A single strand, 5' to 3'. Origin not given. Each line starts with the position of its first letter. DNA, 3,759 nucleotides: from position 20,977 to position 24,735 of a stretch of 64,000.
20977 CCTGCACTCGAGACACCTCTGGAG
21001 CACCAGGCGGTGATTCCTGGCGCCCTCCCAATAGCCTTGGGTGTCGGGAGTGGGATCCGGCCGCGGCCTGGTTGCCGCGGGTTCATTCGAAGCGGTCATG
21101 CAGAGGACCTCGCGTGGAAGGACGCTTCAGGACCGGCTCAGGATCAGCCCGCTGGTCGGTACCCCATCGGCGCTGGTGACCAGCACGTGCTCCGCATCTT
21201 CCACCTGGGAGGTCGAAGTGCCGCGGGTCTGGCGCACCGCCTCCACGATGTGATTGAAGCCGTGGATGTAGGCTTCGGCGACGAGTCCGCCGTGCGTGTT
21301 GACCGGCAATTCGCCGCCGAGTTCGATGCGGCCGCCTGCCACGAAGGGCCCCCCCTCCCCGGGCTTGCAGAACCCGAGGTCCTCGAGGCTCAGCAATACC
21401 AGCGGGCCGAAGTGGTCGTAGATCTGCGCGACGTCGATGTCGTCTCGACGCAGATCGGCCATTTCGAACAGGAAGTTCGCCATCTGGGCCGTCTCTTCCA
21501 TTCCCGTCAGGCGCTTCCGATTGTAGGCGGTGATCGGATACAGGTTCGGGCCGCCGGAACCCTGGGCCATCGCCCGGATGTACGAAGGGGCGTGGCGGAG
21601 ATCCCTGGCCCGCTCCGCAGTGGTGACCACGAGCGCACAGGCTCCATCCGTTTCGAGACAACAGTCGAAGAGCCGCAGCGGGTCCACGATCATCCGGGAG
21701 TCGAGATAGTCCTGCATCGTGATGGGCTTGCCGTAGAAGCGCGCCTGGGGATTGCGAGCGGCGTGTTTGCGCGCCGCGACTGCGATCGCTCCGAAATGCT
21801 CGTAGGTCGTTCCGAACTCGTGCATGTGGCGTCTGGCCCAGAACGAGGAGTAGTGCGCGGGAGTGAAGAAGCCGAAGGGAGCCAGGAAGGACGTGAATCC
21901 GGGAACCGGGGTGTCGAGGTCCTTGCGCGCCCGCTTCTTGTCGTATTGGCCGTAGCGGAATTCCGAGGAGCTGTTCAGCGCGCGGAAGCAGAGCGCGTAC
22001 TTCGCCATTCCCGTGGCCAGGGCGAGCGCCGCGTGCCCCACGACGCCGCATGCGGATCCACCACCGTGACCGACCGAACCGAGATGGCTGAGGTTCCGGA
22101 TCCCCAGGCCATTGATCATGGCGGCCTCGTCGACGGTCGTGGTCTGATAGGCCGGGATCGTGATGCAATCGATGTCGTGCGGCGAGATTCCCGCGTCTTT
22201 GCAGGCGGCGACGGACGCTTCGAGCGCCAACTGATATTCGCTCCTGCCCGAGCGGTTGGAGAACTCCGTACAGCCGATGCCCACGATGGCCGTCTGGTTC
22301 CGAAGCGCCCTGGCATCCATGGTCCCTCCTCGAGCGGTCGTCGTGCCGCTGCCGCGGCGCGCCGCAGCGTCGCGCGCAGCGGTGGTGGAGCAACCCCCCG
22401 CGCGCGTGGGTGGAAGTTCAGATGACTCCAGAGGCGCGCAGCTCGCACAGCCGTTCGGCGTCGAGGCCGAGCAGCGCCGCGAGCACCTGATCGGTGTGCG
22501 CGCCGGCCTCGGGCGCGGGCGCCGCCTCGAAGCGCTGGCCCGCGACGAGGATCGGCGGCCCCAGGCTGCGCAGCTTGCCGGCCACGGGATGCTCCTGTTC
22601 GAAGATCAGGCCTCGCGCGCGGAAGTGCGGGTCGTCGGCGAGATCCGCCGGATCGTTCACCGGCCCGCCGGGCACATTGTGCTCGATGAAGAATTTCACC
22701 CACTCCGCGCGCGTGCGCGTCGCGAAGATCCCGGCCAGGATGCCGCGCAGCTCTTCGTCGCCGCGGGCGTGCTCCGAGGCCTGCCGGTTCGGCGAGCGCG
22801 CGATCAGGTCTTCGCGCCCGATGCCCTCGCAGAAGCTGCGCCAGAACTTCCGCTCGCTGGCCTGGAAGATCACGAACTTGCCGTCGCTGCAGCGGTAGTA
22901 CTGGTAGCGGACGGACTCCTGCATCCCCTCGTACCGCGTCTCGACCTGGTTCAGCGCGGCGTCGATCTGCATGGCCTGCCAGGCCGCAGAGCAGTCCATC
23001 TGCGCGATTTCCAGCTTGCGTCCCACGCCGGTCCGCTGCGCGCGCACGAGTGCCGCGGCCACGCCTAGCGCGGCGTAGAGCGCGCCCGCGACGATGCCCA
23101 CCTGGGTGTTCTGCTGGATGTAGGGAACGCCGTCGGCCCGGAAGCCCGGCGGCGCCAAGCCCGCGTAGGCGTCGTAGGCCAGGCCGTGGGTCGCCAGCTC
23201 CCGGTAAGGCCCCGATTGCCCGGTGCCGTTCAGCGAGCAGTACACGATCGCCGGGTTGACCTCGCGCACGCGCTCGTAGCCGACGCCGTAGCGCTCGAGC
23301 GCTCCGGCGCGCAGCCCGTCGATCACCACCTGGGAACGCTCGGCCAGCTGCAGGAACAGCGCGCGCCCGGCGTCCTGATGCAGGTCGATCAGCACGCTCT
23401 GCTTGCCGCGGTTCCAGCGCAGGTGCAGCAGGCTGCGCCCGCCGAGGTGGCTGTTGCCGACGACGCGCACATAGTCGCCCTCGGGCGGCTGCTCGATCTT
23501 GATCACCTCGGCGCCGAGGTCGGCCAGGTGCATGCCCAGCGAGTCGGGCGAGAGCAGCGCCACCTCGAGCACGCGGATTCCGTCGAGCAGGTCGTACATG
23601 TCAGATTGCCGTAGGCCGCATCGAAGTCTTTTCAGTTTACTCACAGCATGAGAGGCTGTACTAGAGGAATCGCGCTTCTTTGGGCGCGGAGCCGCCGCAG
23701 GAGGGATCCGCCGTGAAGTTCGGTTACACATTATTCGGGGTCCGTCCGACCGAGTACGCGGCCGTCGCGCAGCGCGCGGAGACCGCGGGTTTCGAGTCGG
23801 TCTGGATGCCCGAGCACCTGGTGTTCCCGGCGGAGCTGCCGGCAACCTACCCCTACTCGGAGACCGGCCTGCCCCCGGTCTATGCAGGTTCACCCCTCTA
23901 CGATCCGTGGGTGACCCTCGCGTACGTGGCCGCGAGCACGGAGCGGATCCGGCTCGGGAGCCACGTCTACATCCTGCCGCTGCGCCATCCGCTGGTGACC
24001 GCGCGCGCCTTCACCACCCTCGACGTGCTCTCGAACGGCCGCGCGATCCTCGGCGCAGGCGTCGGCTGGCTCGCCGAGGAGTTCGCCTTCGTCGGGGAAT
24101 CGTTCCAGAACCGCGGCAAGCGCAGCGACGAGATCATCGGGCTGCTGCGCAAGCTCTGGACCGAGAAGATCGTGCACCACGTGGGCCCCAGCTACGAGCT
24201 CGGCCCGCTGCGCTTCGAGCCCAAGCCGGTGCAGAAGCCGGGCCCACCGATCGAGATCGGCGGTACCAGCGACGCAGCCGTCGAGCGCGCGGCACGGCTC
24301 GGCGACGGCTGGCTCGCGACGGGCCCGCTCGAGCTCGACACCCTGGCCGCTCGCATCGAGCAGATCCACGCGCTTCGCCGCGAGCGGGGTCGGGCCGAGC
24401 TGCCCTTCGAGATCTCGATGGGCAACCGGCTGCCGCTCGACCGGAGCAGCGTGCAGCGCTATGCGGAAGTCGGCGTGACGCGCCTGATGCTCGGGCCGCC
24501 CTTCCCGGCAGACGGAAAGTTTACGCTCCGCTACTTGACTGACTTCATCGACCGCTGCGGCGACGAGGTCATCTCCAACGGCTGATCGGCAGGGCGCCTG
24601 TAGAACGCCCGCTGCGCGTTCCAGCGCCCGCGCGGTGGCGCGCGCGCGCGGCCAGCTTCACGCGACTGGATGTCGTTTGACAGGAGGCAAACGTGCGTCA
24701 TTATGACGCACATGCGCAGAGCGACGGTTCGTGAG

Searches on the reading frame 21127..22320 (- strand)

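Call 27: search_protein_families(library=pfam, proteins=[window:21127-22320:-], max_evalue=0.001)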
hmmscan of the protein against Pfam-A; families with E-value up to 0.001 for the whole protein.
window:21127-22320:- (397 aa): 1 family
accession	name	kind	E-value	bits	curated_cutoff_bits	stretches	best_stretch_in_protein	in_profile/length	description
PF22691.2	Thiolase_C_1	-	5.6e-37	127.1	28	1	268-388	12-134/144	Thiolase C-terminal domain-like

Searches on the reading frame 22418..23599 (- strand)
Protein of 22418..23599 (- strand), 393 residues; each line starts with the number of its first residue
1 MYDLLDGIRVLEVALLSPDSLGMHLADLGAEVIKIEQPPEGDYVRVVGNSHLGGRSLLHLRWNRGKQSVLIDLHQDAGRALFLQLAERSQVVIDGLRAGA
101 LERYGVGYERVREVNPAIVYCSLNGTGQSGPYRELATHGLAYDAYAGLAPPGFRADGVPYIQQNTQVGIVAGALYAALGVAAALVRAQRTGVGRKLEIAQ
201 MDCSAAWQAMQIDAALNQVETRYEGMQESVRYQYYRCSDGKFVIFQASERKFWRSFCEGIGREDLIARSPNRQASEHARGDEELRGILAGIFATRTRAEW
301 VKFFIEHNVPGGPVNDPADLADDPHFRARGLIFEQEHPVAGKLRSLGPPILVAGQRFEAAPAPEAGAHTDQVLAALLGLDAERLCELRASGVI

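Call 27: search_protein_families(library=pfam, proteins=[window:22418-23599:-], max_evalue=0.001)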
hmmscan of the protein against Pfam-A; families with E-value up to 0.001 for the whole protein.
window:22418-23599:- (393 aa): 1 family
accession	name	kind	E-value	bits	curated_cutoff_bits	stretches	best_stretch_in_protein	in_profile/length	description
PF02515.22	CoA_transf_3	-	2.1e-90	303.9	23.3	1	5-369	1-366/366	CoA-transferase family III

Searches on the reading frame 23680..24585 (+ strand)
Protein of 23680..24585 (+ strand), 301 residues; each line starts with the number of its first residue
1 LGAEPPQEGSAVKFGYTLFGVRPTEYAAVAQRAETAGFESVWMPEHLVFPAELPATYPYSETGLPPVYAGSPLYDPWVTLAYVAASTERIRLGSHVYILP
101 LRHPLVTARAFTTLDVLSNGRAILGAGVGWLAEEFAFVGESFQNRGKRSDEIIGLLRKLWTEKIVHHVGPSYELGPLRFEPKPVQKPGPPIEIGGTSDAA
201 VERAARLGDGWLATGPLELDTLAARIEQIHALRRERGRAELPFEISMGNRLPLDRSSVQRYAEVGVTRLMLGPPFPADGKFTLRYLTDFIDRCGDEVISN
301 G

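Call 27: search_protein_families(library=pfam, proteins=[window:23680-24585:+], max_evalue=0.001)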
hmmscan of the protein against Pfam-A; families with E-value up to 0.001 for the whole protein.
window:23680-24585:+ (301 aa): 1 family
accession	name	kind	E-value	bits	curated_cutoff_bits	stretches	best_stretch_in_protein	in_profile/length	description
PF00296.26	Bac_luciferase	-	2.8e-54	185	27.9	1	22-250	21-227/314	Luciferase-like monooxygenase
